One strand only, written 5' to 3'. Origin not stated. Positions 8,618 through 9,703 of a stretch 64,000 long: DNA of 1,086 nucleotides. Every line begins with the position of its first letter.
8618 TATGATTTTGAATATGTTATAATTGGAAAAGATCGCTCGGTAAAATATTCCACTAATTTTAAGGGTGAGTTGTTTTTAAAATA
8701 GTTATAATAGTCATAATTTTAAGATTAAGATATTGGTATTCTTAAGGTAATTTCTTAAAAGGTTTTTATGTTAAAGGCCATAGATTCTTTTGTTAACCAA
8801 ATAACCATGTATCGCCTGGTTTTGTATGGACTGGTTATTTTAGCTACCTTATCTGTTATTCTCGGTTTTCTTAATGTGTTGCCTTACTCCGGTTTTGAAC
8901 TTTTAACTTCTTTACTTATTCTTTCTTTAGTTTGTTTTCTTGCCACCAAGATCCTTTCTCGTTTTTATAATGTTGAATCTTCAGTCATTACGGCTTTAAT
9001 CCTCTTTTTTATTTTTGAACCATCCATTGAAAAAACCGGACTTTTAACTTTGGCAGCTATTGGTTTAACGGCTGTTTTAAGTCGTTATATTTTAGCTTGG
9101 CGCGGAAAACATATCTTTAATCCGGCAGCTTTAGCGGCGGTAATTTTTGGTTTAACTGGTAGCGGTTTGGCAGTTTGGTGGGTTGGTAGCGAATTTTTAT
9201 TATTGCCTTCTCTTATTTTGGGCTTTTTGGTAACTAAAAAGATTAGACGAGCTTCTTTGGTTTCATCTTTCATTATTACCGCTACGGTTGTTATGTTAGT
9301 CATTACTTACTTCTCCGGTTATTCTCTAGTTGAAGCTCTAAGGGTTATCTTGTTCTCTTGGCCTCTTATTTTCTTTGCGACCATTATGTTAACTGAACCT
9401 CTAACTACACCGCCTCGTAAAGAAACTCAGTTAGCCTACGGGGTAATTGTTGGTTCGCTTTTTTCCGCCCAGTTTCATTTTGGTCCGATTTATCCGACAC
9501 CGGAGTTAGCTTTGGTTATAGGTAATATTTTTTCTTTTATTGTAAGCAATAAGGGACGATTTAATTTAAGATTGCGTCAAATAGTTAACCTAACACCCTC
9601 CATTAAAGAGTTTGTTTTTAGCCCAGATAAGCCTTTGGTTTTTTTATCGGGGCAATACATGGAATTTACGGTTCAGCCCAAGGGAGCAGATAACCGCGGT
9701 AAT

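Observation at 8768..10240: Single-polypeptide RnfD/NqrB-like membrane domain fused to NqrF/FNR-like reductase domain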

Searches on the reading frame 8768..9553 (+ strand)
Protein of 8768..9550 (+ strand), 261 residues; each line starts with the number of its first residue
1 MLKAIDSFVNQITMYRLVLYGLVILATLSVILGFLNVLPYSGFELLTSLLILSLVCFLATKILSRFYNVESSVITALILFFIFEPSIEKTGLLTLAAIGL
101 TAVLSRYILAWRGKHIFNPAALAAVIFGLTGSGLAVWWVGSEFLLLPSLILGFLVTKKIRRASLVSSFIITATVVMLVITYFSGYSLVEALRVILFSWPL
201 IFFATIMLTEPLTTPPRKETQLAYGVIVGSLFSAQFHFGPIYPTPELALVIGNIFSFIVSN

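Call 11: search_protein_families(library=pfam, proteins=[window:8768-9550:+], max_evalue=10)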
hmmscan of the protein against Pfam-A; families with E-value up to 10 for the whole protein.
window:8768-9550:+ (261 aa): 1 family
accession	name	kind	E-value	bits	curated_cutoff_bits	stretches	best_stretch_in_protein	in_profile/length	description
PF03116.20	NQR2_RnfD_RnfE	-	4.8e-06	26.6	27.7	2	150-256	181-283/296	NQR2, RnfD, RnfE family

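Call 20: search_solved_structures(query=A3, max_evalue=10, show_alignments=5)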
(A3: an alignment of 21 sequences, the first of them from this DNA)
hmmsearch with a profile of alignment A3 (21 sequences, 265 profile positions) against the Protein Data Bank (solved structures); distinct sequences matched with E-value up to 10: 1.
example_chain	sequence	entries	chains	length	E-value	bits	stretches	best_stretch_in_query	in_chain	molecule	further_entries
8ahx_D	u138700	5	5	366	0.037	16.7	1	147-256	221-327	Ion-translocating oxidoreductase complex subunit D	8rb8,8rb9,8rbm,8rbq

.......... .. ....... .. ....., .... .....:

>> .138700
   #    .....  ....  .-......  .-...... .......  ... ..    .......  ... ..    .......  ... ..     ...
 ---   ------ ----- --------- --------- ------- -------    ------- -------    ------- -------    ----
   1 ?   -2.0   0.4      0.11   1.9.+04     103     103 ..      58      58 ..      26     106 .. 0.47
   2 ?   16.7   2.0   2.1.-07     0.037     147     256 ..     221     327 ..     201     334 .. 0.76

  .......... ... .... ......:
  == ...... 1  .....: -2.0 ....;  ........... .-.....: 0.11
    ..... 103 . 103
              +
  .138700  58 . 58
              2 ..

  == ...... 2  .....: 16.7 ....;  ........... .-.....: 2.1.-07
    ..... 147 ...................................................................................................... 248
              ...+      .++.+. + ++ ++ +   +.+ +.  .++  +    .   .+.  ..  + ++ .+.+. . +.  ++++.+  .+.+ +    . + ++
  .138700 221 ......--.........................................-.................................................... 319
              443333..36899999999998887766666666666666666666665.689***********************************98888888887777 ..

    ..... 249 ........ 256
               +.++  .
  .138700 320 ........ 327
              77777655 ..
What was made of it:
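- Tried and rejected: The N-terminal profile against PDB sequences gave only a weak RnfD hit (E 0.037, call 20).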

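Call 34: predict_structure(alignment_id=A3)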
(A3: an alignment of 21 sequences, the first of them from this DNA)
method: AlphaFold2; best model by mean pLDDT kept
length: 262 residues; sequences in the alignment: 21
mean_pLDDT: 86.3   pTM: 0.85
mean pLDDT of the five models: 86.3, 84.3, 84.1, 76.6, 75.4
residues with pLDDT >= 90: 107; 70-90: 135; 50-70: 18; < 50: 2
segments of 3 or more residues with pLDDT < 50: none
pLDDT, mean of each block of 10 residues (from residue 1): 80 90 96 95 97 95 78 93 94 96 88 79 89 82 89 89 91 87 84 72 84 84 91 63 76 86 59
secondary structure, 60 per line:
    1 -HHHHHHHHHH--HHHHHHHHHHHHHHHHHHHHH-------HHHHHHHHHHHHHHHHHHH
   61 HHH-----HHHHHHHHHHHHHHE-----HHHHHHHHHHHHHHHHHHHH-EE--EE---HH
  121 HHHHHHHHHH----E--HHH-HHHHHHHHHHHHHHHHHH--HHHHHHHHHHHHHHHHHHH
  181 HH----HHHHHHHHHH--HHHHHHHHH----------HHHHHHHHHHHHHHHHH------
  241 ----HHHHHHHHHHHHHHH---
elements in order: H2-11 H14-34 H42-63 H69-82 H89-108 H119-130 H142-159 H162-182 H187-196 H199-207 H218-234 H245-259

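Call 71: search_protein_representatives(alignment_id=A3)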
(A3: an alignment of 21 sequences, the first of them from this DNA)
Query: 21 sequences, 265 profile positions. Proteins with E-value up to 0.001 (for the whole library): 2649; up to 1e-10: 1413; up to 1e-30: 606. The best 150 are listed.
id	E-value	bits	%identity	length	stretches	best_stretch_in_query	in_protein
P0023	3.2e-110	384.2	-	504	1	1-265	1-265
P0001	3.6e-107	374.2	-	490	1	1-265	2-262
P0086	2.7e-104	364.7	-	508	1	2-265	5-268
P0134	3.7e-104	364.3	-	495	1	1-265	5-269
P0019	8.4e-104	363.1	-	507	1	2-265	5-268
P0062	9.8e-102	356.3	-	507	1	1-265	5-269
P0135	2.2e-101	355.2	-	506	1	1-265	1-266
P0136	6.2e-98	343.9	-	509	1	1-265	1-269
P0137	1.1e-97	343.1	-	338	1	1-265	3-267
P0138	3.7e-97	341.3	-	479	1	1-265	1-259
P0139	5.0e-95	334.3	-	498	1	2-265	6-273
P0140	1.5e-92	326.2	-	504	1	2-265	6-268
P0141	2.7e-91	322.1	-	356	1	4-265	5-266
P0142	2.8e-91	322.1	-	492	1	1-265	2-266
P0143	4.0e-91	321.6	-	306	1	1-265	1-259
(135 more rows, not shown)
